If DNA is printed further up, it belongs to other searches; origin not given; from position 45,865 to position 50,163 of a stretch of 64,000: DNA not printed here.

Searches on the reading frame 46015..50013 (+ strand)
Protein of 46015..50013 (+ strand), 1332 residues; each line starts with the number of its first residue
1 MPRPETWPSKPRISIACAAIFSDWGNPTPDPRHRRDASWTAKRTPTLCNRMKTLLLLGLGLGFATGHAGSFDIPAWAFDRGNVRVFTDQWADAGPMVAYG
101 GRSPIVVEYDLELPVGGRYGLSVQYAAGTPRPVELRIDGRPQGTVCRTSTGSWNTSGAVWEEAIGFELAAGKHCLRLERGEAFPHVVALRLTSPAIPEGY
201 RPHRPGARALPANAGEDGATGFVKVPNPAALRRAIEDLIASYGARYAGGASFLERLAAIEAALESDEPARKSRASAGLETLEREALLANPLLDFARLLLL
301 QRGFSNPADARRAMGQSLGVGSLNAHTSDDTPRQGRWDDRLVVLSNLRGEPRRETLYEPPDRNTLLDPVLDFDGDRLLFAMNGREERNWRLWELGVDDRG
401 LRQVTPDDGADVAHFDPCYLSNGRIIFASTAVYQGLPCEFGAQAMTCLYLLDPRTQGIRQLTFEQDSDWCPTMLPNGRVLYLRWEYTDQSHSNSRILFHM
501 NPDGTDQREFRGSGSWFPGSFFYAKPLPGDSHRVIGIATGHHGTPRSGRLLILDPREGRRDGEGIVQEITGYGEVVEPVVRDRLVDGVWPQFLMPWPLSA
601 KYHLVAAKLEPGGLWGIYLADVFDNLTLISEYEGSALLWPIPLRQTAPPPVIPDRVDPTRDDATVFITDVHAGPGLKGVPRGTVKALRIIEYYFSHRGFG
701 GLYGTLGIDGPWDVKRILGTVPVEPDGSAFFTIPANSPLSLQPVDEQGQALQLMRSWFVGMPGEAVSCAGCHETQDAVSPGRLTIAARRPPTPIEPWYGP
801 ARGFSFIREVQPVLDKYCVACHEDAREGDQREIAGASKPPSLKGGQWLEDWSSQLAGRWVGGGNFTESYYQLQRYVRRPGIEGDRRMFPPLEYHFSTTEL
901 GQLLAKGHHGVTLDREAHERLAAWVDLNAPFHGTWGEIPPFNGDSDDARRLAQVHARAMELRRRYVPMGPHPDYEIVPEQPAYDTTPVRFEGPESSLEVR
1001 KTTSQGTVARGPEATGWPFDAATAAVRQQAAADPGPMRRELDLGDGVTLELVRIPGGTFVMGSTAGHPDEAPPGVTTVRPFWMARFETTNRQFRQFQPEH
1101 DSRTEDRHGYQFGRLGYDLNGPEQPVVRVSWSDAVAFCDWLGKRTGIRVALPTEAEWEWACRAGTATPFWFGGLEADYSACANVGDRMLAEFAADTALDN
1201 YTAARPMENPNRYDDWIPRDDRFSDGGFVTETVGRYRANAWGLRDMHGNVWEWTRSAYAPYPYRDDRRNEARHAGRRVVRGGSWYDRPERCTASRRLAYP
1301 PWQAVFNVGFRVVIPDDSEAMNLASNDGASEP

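Call 53: search_protein_families(library=pfam, proteins=[window:46015-50013:+], max_evalue=0.00001)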
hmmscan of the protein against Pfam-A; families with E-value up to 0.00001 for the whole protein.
window:46015-50013:+ (1332 aa): 2 families
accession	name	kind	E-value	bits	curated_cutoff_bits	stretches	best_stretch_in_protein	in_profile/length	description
PF03781.23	FGE-sulfatase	-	8.2e-50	170.3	23.3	1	1050-1313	4-254/255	Sulfatase-modifying factor enzyme 1-like domain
PF18582.6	HZS_alpha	-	2.4e-31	108.6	26.6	1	682-773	1-98/98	Hydrazine synthase alpha subunit middle domain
